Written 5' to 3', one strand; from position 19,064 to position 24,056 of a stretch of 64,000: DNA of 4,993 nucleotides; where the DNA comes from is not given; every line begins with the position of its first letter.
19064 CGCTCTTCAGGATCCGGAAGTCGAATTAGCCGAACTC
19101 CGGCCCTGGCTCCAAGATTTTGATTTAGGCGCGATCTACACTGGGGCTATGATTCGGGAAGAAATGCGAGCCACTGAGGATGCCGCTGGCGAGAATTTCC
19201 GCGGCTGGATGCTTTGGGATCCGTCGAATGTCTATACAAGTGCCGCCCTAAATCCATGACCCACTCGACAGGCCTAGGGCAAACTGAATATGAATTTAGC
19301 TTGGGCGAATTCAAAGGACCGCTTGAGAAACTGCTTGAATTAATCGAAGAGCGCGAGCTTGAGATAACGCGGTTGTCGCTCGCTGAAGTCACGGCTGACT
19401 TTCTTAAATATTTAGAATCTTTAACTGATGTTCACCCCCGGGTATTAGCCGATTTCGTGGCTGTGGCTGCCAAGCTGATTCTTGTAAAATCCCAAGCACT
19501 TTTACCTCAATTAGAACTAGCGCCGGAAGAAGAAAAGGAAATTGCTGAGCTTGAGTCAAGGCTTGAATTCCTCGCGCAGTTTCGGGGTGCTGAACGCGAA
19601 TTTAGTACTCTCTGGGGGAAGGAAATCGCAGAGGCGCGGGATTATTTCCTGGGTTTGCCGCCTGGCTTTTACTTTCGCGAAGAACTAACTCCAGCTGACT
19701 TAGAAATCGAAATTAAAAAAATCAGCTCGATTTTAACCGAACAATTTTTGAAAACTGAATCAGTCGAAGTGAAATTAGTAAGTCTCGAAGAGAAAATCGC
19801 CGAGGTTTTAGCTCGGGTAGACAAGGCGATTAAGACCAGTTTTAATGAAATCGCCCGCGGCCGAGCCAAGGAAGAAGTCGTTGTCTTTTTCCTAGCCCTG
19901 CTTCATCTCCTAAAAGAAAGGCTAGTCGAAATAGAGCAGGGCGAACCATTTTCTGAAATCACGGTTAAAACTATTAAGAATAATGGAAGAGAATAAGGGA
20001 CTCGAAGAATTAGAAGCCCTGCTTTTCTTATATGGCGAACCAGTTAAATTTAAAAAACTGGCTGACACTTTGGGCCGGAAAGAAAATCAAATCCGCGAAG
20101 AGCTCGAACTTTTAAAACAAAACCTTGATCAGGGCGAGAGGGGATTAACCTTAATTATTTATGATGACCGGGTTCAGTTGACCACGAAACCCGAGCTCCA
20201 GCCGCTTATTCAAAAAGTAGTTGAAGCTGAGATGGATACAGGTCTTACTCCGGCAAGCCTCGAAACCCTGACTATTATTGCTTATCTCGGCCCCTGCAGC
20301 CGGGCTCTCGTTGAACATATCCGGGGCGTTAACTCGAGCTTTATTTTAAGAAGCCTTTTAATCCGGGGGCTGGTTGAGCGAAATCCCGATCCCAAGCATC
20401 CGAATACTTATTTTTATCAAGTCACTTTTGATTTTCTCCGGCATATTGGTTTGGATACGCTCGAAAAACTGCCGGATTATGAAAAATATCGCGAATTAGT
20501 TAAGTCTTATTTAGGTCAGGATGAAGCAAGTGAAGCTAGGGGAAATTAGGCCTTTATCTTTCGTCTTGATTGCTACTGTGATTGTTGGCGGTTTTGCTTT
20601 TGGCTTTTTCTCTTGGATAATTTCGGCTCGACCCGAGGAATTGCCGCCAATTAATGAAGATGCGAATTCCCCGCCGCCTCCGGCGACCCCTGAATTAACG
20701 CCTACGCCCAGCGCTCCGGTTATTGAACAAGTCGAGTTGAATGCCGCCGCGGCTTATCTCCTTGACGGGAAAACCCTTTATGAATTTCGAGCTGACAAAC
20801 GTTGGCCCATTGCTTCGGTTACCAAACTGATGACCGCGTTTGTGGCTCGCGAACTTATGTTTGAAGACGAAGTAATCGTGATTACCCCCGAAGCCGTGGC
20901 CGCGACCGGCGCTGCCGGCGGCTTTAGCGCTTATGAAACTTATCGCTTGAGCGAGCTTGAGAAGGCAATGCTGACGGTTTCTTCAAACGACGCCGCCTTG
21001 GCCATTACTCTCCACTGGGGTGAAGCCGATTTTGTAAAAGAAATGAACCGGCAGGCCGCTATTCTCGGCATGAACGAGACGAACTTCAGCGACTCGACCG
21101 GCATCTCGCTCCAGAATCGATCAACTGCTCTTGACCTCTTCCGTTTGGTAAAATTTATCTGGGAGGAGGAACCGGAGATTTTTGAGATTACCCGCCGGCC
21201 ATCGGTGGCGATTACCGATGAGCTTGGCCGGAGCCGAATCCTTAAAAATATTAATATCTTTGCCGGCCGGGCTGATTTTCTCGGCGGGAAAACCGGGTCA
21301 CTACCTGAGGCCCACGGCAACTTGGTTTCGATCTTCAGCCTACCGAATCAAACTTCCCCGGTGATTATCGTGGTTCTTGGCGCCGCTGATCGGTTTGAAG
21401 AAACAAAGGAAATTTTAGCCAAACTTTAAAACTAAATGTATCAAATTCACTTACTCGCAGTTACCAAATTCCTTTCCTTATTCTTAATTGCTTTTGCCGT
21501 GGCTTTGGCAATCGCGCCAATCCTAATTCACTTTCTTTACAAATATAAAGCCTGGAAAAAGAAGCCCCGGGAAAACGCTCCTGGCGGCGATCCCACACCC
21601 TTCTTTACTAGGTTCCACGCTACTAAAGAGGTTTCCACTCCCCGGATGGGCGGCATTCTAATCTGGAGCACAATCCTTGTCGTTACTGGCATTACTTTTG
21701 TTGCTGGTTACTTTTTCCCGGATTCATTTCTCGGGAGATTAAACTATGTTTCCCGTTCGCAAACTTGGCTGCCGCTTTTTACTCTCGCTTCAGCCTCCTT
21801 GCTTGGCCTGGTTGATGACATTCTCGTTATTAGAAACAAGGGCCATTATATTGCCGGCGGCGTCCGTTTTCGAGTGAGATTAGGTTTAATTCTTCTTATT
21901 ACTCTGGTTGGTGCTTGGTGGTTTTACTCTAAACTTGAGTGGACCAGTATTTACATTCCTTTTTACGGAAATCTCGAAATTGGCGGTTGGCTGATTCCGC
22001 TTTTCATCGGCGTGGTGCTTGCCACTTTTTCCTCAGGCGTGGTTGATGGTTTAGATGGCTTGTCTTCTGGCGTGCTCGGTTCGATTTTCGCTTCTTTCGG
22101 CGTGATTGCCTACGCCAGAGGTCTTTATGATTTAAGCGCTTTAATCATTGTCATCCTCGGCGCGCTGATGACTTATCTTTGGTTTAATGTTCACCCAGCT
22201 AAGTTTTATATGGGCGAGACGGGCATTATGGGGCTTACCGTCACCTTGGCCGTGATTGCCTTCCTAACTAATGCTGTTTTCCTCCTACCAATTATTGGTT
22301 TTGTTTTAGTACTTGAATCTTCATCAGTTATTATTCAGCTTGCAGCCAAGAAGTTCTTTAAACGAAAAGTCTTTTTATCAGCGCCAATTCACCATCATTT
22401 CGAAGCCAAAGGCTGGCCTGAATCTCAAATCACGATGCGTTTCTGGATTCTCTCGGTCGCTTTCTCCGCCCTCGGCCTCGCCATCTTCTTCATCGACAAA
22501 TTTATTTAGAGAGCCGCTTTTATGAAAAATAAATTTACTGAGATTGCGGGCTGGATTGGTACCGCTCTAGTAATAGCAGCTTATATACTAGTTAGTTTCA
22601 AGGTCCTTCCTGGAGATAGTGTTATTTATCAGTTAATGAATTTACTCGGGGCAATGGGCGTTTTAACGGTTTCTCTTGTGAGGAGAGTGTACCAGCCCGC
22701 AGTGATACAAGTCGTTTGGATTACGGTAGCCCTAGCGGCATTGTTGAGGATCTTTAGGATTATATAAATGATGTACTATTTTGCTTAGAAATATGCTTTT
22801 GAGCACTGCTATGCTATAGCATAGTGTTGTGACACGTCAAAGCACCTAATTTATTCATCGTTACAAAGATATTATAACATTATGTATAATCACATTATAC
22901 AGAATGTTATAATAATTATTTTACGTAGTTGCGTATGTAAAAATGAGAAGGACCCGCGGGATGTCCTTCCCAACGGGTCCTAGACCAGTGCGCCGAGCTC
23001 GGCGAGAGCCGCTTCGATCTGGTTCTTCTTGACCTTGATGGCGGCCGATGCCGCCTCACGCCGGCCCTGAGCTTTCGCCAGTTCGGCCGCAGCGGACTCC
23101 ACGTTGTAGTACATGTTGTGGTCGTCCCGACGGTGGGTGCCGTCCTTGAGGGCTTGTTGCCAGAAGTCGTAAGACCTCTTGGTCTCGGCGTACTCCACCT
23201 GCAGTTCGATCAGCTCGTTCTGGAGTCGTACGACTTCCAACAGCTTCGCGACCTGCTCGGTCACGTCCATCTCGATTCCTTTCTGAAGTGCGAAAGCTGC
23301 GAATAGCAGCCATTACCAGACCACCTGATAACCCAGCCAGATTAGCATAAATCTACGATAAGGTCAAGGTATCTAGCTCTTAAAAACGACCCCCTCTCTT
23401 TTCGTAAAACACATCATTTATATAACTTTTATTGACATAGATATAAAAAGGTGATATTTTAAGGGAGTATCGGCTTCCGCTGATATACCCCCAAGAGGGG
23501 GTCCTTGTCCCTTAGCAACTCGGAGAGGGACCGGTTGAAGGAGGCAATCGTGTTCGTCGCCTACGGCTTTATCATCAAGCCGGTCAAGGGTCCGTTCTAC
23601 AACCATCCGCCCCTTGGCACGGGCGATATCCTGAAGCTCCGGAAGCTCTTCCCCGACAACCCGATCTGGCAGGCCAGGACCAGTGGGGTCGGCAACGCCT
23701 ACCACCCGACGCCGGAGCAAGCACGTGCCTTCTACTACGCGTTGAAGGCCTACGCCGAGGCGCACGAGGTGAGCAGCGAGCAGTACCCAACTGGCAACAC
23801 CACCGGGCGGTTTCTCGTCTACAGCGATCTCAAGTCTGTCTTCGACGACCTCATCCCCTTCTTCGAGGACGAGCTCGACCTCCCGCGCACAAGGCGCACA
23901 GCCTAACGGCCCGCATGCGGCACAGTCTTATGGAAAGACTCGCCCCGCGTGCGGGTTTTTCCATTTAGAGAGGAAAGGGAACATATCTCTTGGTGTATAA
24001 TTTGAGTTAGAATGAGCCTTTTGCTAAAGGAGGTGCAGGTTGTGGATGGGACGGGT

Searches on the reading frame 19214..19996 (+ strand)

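Call 15: search_protein_families(library=pfam, proteins=[window:19214-19996:+], max_evalue=0.001)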
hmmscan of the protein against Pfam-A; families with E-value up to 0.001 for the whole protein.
window:19214-19996:+ (260 aa): 2 families
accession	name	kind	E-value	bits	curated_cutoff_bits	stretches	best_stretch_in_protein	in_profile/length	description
PF02616.19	SMC_ScpA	-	1.6e-18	68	24.6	2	179-253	150-231/232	Segregation and condensation protein ScpA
PF04824.21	Rad21_Rec8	-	4e-08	32.9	22.7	1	207-252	5-50/55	Conserved region of Rad21 / Rec8 like protein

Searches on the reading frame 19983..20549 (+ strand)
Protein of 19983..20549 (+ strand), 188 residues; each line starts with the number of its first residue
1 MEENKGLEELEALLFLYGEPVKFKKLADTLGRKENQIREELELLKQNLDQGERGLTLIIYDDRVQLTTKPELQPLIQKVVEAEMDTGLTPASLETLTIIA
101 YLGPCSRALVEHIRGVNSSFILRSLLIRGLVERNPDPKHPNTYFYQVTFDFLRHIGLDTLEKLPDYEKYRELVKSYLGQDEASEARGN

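Call 15: search_protein_families(library=pfam, proteins=[window:19983-20549:+], max_evalue=0.001)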
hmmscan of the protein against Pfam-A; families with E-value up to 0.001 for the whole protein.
window:19983-20549:+ (188 aa): 1 family
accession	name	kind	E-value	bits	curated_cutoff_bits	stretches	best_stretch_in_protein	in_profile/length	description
PF04079.22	SMC_ScpB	-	5.2e-40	137.1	27.4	1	9-165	2-159/160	Segregation and condensation complex subunit ScpB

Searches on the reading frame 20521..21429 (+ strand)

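Call 15: search_protein_families(library=pfam, proteins=[window:20521-21429:+], max_evalue=0.001)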
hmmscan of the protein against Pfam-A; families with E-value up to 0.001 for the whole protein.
window:20521-21429:+ (302 aa): 2 families
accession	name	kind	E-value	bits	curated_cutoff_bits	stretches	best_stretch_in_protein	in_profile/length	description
PF00768.25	Peptidase_S11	-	4.6e-31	108.6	27.6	1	70-289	7-238/239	D-alanyl-D-alanine carboxypeptidase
PF13354.11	Beta-lactamase2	-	2.6e-09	37.2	22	1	81-286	7-213/214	Beta-lactamase enzyme family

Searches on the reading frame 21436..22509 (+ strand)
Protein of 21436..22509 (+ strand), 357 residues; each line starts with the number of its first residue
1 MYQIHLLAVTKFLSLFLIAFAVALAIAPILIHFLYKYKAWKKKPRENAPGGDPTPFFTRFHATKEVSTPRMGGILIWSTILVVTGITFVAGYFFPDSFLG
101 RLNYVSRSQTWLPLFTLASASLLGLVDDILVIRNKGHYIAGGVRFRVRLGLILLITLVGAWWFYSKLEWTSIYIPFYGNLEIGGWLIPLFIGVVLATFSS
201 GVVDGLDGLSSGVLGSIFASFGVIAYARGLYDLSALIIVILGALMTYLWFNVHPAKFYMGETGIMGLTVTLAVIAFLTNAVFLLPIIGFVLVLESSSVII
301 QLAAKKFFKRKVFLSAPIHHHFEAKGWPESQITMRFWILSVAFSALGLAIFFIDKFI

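Call 15: search_protein_families(library=pfam, proteins=[window:21436-22509:+], max_evalue=0.001)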
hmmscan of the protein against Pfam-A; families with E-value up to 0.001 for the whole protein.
window:21436-22509:+ (357 aa): 1 family
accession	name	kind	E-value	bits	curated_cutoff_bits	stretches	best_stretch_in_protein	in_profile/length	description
PF00953.26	Glycos_transf_4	-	2.3e-19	70.4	27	1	113-277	4-158/160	Glycosyl transferase family 4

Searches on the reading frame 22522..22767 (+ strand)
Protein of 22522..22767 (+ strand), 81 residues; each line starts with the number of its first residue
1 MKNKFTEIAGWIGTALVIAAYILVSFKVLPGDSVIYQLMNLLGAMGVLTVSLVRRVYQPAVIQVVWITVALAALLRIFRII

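Call 49: search_protein_families(library=pfam, proteins=[window:22522-22767:+], max_evalue=0.01)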
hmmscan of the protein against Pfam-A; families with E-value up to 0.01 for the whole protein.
window:22522-22767:+ (81 aa): 0 families

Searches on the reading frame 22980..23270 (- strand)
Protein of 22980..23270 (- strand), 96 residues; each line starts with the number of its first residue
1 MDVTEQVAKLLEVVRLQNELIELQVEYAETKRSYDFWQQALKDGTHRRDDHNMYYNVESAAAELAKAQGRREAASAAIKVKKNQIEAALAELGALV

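Call 7: search_protein_families(library=pfam, proteins=[window:22980-23270:-], max_evalue=0.01)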
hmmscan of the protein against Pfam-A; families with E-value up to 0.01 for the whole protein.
window:22980-23270:- (96 aa): 0 families

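Call 13: find_encoding_contigs(protein=window:22980-23270:-, flank=10000, max_places=10)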
Protein window:22980-23270:- (96 aa): 3 contigs read that carry it; 2 places shown.
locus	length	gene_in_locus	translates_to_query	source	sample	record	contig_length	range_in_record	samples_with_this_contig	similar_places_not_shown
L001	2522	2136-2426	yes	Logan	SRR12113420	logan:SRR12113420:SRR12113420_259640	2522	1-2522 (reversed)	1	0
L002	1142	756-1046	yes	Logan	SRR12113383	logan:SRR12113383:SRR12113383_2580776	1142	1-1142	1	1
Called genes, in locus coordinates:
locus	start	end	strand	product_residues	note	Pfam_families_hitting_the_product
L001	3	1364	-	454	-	?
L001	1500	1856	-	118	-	-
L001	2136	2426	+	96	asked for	-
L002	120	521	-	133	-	-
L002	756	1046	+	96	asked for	-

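Call 65: search_dna_similar(query=window:22980-23270:-, collection=phages, mode=protein, max_evalue=0.01, max_rows=8)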
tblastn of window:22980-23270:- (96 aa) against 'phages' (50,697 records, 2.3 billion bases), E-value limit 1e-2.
No match.

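Call 70: search_protein_families(library=ncbifam, proteins=[window:22980-23270:-], max_evalue=0.01)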
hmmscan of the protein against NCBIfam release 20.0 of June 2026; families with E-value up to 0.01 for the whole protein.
window:22980-23270:- (96 aa): 0 families

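Call 96: search_protein_families(library=phrogs, proteins=[window:22980-23270:-], max_evalue=0.01)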
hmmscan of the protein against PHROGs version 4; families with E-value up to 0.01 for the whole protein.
window:22980-23270:- (96 aa): 1 family
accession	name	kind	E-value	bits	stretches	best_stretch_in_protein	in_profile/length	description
phrog_16511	-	unknown function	0.0074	17.9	0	50-89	31-70/89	-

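Call 97: search_protein_families(library=padloc, proteins=[window:22980-23270:-], max_evalue=0.01)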
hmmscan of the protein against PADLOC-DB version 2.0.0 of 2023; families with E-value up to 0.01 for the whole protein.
window:22980-23270:- (96 aa): 0 families

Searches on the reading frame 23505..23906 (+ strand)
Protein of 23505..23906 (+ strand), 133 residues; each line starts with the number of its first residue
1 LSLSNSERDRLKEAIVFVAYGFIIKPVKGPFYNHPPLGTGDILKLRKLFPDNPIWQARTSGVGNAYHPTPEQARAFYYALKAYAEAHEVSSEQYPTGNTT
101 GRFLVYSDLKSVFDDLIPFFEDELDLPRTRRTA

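Call 7: search_protein_families(library=pfam, proteins=[window:23505-23906:+], max_evalue=0.01)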
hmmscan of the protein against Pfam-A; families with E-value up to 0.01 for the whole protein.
window:23505-23906:+ (133 aa): 0 families

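Call 35: find_homologous_proteins(query=window:23505-23906:+, max_evalue=0.001)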
Query window:23505-23906:+ (133 aa): 8 proteins with E <= 0.001 among 16 candidates.
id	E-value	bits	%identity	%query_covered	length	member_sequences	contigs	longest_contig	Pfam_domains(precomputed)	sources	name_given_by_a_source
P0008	4.8e-78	278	99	92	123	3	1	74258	-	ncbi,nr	ncbi:MAG: hypothetical protein HYS89_00655 [Candidatus Colwellbacteria bacterium]|nr:hypothetical pr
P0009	2.3e-52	195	77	83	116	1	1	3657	-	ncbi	-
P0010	1.1e-50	189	75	86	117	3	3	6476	-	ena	-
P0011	1.8e-48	182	72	83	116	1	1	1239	-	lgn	-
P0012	5.8e-40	155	67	83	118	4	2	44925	-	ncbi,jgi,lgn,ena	-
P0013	7.6e-31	125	52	84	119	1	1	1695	-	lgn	-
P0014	5.7e-24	103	47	89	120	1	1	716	-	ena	-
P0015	2.7e-19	88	55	69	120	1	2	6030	-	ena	-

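Call 36: find_encoding_contigs(protein=P0012, flank=8000, max_places=2)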
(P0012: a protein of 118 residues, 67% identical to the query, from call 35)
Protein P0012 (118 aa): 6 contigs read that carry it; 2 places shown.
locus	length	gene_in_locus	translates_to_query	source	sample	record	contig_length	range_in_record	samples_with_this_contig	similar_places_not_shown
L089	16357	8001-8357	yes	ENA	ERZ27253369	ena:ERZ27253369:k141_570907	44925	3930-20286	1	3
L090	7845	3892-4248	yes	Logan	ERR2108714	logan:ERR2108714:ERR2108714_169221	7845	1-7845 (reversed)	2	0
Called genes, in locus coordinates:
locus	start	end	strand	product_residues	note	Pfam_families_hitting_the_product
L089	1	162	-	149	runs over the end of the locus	PF06271:RDD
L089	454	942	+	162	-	PF06114:Peptidase_M78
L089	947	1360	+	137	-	-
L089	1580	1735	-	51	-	-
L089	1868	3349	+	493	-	PF01743:PolyA_pol, PF12627:PolyA_pol_RNAbd, PF01966:HD, PF13735:tRNA_NucTran2_2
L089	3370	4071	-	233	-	PF01066:CDP-OH_P_transf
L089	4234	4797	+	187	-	PF00578:AhpC-TSA, PF08534:Redoxin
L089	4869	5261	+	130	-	PF00072:Response_reg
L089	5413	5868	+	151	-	PF02777:Sod_Fe_C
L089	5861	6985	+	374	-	PF09594:GT87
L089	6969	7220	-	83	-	-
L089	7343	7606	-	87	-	-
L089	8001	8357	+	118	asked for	-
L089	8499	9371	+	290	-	PF00215:OMPdecase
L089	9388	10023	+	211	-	PF00156:Pribosyltran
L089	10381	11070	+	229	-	PF05552:MS_channel_1st_1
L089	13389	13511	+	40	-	-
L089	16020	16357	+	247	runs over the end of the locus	-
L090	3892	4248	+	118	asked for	-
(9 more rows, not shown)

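Call 37: find_encoding_contigs(protein=P0010, flank=6500, max_places=3)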
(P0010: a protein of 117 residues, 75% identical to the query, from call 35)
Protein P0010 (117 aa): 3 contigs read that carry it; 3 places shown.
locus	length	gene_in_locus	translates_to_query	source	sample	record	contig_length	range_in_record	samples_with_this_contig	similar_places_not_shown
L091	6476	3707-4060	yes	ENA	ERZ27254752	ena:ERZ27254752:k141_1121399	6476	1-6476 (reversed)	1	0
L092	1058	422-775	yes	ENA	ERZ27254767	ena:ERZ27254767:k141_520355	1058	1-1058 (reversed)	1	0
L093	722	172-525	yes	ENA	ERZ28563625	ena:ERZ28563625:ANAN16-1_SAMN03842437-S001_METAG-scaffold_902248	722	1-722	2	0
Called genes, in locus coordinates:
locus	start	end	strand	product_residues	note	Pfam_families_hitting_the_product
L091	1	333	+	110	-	?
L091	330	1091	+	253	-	PF02616:SMC_ScpA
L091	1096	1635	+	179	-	PF04079:SMC_ScpB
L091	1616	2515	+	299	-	PF00768:Peptidase_S11, PF13354:Beta-lactamase2 (weak)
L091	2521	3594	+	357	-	PF00953:Glycos_transf_4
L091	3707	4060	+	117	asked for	-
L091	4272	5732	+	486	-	PF07969:Amidohydro_3 (faint), PF01979:Amidohydro_1 (weak)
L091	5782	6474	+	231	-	?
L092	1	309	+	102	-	?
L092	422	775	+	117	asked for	-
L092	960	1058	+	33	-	?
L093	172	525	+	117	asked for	-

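Call 38: find_encoding_contigs(protein=P0015, flank=6500, max_places=2)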
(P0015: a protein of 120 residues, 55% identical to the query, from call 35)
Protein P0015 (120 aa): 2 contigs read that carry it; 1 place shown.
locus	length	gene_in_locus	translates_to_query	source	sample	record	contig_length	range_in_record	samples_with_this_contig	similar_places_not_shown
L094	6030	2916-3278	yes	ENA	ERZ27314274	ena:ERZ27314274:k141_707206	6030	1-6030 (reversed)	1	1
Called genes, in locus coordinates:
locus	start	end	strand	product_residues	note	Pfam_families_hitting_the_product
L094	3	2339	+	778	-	?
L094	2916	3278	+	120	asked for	-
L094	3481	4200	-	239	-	PF13181:TPR_8 (faint)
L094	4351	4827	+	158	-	PF05163:DinB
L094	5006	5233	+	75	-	-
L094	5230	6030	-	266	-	?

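Call 55: find_related_loci(query=A4, collection=viral_contigs, flank=5000)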
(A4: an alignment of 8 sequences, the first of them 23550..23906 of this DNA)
Query A4 (118 aa) in viral_contigs; peptide patterns used: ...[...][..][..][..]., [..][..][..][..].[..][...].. (x = any residue, [..] = any of these).
107 stretches matched a pattern, but none encodes a relative of the query by tblastn (E <= 1e-3).

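Call 70: search_protein_families(library=ncbifam, proteins=[window:23550-23906:+], max_evalue=0.01)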
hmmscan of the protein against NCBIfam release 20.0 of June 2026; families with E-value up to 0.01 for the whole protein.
window:23550-23906:+ (118 aa): 0 families

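Call 96: search_protein_families(library=phrogs, proteins=[window:23550-23906:+], max_evalue=0.01)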
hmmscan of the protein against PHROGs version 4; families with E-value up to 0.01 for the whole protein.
window:23550-23906:+ (118 aa): 0 families

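Call 97: search_protein_families(library=padloc, proteins=[window:23550-23906:+], max_evalue=0.01)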
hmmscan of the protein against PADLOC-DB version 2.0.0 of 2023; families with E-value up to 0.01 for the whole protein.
window:23550-23906:+ (118 aa): 0 families

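Call 98: predict_structure(alignment_id=A4)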
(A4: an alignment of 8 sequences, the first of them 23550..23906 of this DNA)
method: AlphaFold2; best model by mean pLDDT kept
length: 118 residues; sequences in the alignment: 8
mean_pLDDT: 86.0   pTM: 0.80
mean pLDDT of the five models: 86.0, 85.4, 84.8, 81.9, 81.3
residues with pLDDT >= 90: 68; 70-90: 32; 50-70: 16; < 50: 2
segments of 3 or more residues with pLDDT < 50: none
pLDDT, mean of each block of 10 residues (from residue 1): 81 83 91 95 82 95 95 90 63 92 94 67
secondary structure, 60 per line:
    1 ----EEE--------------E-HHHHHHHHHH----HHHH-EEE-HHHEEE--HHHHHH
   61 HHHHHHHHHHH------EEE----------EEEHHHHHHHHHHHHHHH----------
elements in order: E5-7 H24-33 H38-41 E43-45 E50-52 H55-71 E78-80 E91-93 H94-108

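Call 102: fold_search(model_id=the predicted structure, library=pdb)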
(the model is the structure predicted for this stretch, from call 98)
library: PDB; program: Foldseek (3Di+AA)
matches with E <= 10: 107; with E <= 0.001: 0
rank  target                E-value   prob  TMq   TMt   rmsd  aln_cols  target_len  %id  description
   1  4cyi_E                2.7e-01  0.11  0.22  0.09  12.1        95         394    9  Chaetomium thermophilum Pan3 (released 2014-06-11)
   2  4cyi_C                4.1e-01  0.09  0.22  0.09  12.2        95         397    9  Chaetomium thermophilum Pan3 (released 2014-06-11)
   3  4bwk_B                6.0e-01  0.11  0.26  0.10  10.5       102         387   19  Structure of Neurospora crassa PAN3 pseudokinase (released 2013-08-21)
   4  4cyj_B                6.4e-01  0.09  0.21  0.08   9.8        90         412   13  Chaetomium thermophilum Pan2:Pan3 complex (released 2014-06-11)
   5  4cyi_G                7.3e-01  0.07  0.22  0.09  12.5        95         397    9  Chaetomium thermophilum Pan3 (released 2014-06-11)
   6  4cyi_A                7.3e-01  0.07  0.22  0.09  12.3        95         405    9  Chaetomium thermophilum Pan3 (released 2014-06-11)
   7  4bwp_A                1.1e+00  0.13  0.29  0.10   8.8        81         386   15  Structure of Drosophila Melanogaster PAN3 pseudokinase (released 2013-08-21)
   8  4d0k_C                1.1e+00  0.06  0.23  0.25   9.5       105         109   12  Complex of Chaetomium thermophilum PAN2 (WD40-CS1) with PAN3 (C-term) (released 2014-06-04)
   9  4bwp_B                1.2e+00  0.07  0.22  0.09   9.7        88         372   17  Structure of Drosophila Melanogaster PAN3 pseudokinase (released 2013-08-21)
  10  4cyi_D                1.3e+00  0.07  0.22  0.08   9.7        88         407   15  Chaetomium thermophilum Pan3 (released 2014-06-11)
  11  4cyi_H                1.4e+00  0.06  0.21  0.08   9.4        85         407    9  Chaetomium thermophilum Pan3 (released 2014-06-11)
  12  2zdi_B                1.4e+00  0.03  0.21  0.16  15.8        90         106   12  Crystal structure of Prefoldin from Pyrococcus horikoshii OT3 (released 2008-02-05)
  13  4xr7_C                1.5e+00  0.10  0.27  0.08   8.2        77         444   12  Structure of the Saccharomyces cerevisiae PAN2-PAN3 core complex (released 2015-01-28)
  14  9jqx_A                1.5e+00  0.02  0.14  0.04  11.7        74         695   12  CGP54626-bound-DGABAB (released 2025-10-01)
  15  4d0k_B                1.6e+00  0.09  0.26  0.28   8.6        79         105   14  Complex of Chaetomium thermophilum PAN2 (WD40-CS1) with PAN3 (C-term) (released 2014-06-04)
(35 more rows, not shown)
